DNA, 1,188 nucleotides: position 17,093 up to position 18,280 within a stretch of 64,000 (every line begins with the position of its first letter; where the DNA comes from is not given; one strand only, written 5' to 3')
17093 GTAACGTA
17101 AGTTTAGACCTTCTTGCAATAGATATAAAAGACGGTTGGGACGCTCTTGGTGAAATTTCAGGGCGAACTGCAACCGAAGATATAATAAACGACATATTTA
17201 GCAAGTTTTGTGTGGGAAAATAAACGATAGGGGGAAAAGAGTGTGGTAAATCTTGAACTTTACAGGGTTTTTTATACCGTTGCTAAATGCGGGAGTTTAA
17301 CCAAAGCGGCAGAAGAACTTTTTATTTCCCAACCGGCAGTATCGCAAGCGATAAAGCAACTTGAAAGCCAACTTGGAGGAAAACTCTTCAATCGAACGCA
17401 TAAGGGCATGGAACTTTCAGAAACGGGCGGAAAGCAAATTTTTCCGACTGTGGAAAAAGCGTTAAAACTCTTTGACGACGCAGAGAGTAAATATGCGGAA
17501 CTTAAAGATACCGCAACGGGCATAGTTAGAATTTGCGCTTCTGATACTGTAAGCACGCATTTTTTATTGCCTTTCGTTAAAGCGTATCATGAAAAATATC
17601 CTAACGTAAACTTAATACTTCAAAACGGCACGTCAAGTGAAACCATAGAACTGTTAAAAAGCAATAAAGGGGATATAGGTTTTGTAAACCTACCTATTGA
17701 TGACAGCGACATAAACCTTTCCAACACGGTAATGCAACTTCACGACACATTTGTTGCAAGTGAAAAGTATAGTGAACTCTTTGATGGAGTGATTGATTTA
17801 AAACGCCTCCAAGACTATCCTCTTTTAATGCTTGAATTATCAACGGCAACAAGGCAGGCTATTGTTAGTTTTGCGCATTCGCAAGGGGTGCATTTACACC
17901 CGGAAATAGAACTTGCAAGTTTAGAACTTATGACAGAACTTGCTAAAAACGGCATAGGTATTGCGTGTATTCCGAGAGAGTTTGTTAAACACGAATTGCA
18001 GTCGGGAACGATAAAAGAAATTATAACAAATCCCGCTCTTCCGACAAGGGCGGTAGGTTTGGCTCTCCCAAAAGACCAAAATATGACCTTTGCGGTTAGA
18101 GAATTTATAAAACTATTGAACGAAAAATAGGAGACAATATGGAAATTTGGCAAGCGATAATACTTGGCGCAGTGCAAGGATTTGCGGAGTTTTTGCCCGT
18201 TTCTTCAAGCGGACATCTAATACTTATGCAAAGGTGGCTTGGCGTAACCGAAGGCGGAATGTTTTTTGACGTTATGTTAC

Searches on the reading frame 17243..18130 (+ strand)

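Call 71: search_protein_families(library=pfam, proteins=[window:17243-18130:+], max_evalue=0.00001)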
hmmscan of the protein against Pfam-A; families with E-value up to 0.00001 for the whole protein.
window:17243-18130:+ (295 aa): 2 families
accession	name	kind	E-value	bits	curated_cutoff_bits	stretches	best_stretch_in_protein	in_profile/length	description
PF03466.25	LysR_substrate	-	6.6e-39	133.9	28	1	90-294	3-206/209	LysR substrate binding domain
PF00126.33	HTH_1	-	9.6e-23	80.3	26.6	1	4-62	1-59/60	Bacterial regulatory helix-turn-helix protein, lysR family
